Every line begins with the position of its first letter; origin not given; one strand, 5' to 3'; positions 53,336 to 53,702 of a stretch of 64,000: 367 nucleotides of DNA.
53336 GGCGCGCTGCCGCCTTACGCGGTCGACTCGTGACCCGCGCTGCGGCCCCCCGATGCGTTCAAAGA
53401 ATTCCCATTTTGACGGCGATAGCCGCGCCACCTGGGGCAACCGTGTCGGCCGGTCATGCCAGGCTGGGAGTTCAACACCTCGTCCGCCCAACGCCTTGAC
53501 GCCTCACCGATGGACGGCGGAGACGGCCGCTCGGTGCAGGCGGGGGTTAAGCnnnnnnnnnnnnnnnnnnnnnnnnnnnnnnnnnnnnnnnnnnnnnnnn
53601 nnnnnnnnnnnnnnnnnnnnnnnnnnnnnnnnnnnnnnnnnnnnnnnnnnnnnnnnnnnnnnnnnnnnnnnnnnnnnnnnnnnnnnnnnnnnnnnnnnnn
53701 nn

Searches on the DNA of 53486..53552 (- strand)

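Call 103: build_rna_model(alignment_id=A3, structure=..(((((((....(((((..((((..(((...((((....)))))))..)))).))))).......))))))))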
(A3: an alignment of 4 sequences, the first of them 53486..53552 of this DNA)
Model R1 built from alignment A3 (4 sequences, 73 columns); structure: as given.
model positions 67; base pairs 23; branch points 0; effective number of sequences 3.6; information 0.838 bits per position. Calibrated on 0.2 Mb of random sequence (short: E-values are rough).
structure used (alignment columns):
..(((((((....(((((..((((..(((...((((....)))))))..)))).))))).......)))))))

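Call 104: search_with_rna_model(model_id=R1, source=window, max_evalue=10, filters=off, show_alignments=0)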
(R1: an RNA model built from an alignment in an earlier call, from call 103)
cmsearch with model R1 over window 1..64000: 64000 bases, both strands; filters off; matches with E-value up to 10: 62.
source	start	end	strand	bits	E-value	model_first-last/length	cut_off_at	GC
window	53486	53552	-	73.3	2.1e-23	1-67/67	no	0.72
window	49318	49387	-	61.7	3.1e-19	1-67/67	no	0.64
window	54277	54333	-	50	5.4e-15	1-67/67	no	0.65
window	18847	18899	-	18.6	0.0012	1-67/67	no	0.75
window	57120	57193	-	18.2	0.0017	1-67/67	no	0.68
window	49534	49606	-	17.2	0.004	1-67/67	no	0.67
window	24691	24746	-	16.3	0.0087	1-67/67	no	0.62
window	58494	58561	+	13.9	0.064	1-67/67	no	0.74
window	8133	8217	-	13.4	0.094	1-67/67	no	0.78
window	18562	18598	+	12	0.3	1-67/67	no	0.76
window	53486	53552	+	11.6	0.43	1-67/67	no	0.72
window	19211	19273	+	11.3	0.52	1-67/67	no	0.65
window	42058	42116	-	11.3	0.53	1-67/67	no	0.71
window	4602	4669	+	11.3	0.56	1-67/67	no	0.72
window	44363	44435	-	11.2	0.59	1-67/67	no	0.75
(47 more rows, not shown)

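Call 105: search_with_rna_model(model_id=R1, sources=[L048, L045, L047, L043, L044, L087, L038, L040, L003, L005, L006, L011, L012, L013, L016, L019, L021, L022, L024, L027, L029, L030, L031, L032, L033, L034, L049, L050, L051, L052, L053, L054, L067, L211, L025, L018, L017, L041, L039, L035], max_evalue=1)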
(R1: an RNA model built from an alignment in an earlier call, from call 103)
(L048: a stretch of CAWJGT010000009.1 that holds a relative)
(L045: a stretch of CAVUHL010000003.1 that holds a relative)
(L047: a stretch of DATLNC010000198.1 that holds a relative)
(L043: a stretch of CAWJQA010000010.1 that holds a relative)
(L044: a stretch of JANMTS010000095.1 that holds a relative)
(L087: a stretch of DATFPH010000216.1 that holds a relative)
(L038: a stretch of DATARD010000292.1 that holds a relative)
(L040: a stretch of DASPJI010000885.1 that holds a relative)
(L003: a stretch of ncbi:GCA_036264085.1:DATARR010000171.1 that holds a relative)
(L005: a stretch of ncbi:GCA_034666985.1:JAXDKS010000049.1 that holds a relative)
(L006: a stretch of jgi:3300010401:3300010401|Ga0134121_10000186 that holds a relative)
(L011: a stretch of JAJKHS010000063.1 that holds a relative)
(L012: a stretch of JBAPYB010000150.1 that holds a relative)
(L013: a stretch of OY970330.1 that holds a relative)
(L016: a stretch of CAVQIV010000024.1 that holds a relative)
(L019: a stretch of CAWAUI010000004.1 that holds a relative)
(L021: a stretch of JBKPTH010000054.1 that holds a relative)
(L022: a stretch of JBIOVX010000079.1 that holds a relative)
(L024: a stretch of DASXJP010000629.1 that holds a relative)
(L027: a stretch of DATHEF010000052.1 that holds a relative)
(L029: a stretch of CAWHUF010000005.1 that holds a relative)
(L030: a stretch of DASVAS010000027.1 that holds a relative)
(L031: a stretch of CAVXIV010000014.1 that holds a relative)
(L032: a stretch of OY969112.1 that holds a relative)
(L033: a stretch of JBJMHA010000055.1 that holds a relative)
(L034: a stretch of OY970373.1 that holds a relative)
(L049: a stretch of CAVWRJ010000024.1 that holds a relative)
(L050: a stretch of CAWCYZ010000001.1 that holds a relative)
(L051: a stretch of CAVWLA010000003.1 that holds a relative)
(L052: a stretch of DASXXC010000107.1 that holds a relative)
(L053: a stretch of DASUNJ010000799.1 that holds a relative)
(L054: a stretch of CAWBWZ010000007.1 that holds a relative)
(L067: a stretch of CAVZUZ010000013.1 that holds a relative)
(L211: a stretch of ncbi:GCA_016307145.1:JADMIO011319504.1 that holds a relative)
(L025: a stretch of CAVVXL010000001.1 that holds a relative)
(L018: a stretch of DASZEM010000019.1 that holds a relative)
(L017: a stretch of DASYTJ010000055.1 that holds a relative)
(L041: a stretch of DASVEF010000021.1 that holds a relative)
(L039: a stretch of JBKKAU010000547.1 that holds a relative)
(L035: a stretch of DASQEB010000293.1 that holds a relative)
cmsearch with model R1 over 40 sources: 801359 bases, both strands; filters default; matches with E-value up to 1: 14.
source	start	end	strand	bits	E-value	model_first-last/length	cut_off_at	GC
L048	16870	16939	-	82.4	1.3e-25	1-67/67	no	0.76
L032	18004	18065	-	30.8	6.2e-07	1-67/67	no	0.73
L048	16870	16939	+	21.5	0.0013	1-67/67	no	0.76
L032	18696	18770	-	21.4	0.0015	1-67/67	no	0.69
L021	20707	20771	-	17.5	0.038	1-67/67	no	0.74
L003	5330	5411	-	15.9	0.14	1-67/67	no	0.62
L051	11934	11993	+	15.5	0.21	1-67/67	no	0.82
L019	16701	16767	-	14.9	0.35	1-67/67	no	0.75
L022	18489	18523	+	14.8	0.38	1-67/67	no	0.74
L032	16788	16865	-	14.6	0.42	1-67/67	no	0.69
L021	6265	6326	-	14.4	0.52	1-67/67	no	0.71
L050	12365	12421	+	13.9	0.81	1-67/67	no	0.79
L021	18627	18689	-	13.8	0.85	1-67/67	no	0.7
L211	9188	9254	-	13.7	0.92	1-67/67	no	0.7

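Call 118: build_rna_model(alignment_id=A5, structure=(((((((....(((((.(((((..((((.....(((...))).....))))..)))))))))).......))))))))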
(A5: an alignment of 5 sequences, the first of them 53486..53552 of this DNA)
Model R2 built from alignment A5 (5 sequences, 77 columns); structure: as given.
model positions 70; base pairs 24; branch points 0; effective number of sequences 3.7; information 0.804 bits per position. Calibrated on 0.2 Mb of random sequence (short: E-values are rough).
structure used (alignment columns):
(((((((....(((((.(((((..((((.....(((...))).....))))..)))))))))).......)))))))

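Call 119: search_with_rna_model(model_id=R2, sources=[window, L003, L005, L006, L010, L011, L012, L013, L014, L015, L016, L017, L018, L019, L020, L021, L022, L023, L024, L025, L026, L027, L028, L029, L030, L031, L032, L033, L034, L035, L036, L037, L038, L039, L040, L041, L042, L043, L044, L045, L046, L047, L048, L049, L050, L051, L052, L053, L054, L055, L056, L057, L058, L059, L060, L061, L062, L063, L064, L065, L066, L067, L068, L069, L070, L071, L072, L073, L074, L075, L076, L077, L078, L079, L080, L081, L082, L083, L084, L085, L086, L087, L088, L089, L211], max_evalue=1)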
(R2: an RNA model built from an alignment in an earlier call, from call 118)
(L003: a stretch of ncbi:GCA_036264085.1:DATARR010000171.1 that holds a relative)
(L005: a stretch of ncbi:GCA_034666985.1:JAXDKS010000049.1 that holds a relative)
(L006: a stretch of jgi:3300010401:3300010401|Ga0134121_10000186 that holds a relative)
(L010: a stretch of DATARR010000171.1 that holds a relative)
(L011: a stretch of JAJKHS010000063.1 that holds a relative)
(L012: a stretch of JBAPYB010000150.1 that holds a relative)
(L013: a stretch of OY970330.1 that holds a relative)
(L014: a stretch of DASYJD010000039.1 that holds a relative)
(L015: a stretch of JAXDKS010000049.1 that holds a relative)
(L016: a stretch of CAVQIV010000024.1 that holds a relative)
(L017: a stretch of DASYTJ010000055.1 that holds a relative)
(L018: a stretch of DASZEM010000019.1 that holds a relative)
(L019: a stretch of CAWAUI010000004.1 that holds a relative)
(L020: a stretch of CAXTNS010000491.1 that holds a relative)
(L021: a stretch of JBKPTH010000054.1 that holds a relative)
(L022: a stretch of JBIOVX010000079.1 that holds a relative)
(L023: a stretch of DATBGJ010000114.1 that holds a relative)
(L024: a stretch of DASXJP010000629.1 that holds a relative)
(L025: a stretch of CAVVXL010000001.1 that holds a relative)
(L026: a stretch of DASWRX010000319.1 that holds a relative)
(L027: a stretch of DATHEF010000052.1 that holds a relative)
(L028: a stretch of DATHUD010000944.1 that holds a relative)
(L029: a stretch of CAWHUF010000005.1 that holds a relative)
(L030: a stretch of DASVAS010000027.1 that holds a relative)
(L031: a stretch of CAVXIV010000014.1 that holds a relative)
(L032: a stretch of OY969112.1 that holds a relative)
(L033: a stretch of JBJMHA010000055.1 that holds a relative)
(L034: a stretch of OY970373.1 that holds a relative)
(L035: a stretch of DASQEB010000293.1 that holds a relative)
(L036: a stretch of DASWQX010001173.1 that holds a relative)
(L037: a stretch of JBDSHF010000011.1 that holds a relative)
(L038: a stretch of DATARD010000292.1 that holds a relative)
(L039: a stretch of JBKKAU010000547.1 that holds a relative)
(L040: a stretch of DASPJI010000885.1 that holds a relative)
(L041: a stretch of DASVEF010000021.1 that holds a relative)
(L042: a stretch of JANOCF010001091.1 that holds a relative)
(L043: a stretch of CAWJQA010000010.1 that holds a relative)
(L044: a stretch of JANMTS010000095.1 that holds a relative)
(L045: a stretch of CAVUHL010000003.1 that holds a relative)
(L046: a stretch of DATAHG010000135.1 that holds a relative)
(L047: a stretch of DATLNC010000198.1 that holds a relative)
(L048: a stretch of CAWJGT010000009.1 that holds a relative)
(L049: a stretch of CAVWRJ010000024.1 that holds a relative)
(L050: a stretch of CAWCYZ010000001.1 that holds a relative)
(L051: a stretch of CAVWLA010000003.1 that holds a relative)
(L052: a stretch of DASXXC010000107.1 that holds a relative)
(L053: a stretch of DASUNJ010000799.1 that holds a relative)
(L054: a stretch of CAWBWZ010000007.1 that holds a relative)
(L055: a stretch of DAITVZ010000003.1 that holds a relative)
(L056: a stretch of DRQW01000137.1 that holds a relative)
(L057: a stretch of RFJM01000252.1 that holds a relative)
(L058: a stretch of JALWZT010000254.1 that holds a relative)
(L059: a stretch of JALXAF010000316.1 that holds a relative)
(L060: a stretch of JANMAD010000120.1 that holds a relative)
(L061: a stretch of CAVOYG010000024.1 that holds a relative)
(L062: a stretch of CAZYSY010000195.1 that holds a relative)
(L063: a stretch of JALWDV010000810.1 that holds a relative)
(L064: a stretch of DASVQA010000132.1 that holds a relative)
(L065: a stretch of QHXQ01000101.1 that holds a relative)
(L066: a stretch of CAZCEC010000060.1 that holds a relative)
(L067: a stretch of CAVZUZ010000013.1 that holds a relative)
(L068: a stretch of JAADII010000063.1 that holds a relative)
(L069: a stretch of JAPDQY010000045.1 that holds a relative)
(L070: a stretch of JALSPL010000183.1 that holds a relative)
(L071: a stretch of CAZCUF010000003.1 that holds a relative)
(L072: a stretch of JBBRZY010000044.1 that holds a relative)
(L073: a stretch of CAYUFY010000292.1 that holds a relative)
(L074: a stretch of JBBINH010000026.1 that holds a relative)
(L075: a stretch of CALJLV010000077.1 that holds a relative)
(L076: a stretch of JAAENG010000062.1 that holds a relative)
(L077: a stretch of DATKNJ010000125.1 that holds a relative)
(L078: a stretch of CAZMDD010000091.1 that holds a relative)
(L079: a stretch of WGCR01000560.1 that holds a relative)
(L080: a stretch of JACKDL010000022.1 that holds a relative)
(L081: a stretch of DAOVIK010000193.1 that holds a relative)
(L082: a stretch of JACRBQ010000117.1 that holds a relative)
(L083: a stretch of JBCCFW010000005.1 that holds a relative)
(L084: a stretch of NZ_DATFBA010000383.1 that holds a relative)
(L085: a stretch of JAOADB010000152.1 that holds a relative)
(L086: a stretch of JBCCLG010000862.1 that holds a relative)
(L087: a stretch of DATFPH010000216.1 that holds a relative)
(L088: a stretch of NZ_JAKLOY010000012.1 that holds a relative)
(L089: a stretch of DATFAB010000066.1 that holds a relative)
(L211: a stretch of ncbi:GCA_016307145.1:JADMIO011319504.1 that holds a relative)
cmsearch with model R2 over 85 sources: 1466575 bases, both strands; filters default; matches with E-value up to 1: 20.
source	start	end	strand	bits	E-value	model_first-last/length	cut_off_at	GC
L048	16870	16939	-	89.5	5.8e-25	1-70/70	no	0.76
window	53486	53552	-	66.8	1.6e-17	1-70/70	no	0.72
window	49318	49387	-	64.5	8.8e-17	1-70/70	no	0.64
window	57117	57194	-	52.3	8.9e-13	1-70/70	no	0.68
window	54277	54333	-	44.4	3.4e-10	1-70/70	no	0.65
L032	18004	18065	-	36.6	1.3e-07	1-70/70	no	0.73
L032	18696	18770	-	32.4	2.9e-06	1-70/70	no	0.69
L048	16870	16939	+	31.5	5.9e-06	1-70/70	no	0.76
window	49534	49606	-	28.5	5.6e-05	1-70/70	no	0.67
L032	16117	16185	-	23.4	0.0025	1-70/70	no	0.64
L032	16788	16865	-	21.5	0.011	1-70/70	no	0.69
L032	17294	17365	-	20.4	0.025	1-70/70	no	0.62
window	57137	57177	+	19.4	0.052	17-51/70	no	0.76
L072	10530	10581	+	19.1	0.066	1-70/70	no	0.75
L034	6791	6852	-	18.2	0.13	1-70/70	no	0.76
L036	2287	2344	-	18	0.15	1-70/70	no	0.74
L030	8346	8417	-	16.7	0.41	1-70/70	no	0.78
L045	18228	18332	-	16.4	0.52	1-70/70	no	0.72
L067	8193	8259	-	16.1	0.62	1-70/70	no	0.7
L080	19017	19072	+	15.7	0.87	1-70/70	no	0.8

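Call 120: search_with_rna_model(model_id=R2, source=window, filters=off, max_evalue=1, show_alignments=6)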
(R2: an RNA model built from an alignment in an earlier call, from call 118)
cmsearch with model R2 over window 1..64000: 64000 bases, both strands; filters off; matches with E-value up to 1: 14.
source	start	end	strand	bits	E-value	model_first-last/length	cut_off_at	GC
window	53486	53552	-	66.8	6.9e-19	1-70/70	no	0.72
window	49318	49387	-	64.5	3.9e-18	1-70/70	no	0.64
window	57117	57194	-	52.3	3.9e-14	1-70/70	no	0.68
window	54277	54333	-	44.4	1.5e-11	1-70/70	no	0.65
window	49534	49606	-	28.5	2.5e-06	1-70/70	no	0.67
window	57137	57177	+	19.4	0.0023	17-51/70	no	0.76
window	50501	50564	-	18.1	0.0063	1-70/70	no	0.66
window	50308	50380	-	13.9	0.14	1-70/70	no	0.63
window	17960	18027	+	13.7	0.17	1-70/70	no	0.66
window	46261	46292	-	13.2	0.24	1-70/70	no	0.72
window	18847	18899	-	13.1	0.27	1-70/70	no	0.75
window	33577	33657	+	13.1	0.27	1-70/70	no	0.63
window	13156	13208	-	12.8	0.34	1-70/70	no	0.75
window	24691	24746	-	12.8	0.35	1-70/70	no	0.62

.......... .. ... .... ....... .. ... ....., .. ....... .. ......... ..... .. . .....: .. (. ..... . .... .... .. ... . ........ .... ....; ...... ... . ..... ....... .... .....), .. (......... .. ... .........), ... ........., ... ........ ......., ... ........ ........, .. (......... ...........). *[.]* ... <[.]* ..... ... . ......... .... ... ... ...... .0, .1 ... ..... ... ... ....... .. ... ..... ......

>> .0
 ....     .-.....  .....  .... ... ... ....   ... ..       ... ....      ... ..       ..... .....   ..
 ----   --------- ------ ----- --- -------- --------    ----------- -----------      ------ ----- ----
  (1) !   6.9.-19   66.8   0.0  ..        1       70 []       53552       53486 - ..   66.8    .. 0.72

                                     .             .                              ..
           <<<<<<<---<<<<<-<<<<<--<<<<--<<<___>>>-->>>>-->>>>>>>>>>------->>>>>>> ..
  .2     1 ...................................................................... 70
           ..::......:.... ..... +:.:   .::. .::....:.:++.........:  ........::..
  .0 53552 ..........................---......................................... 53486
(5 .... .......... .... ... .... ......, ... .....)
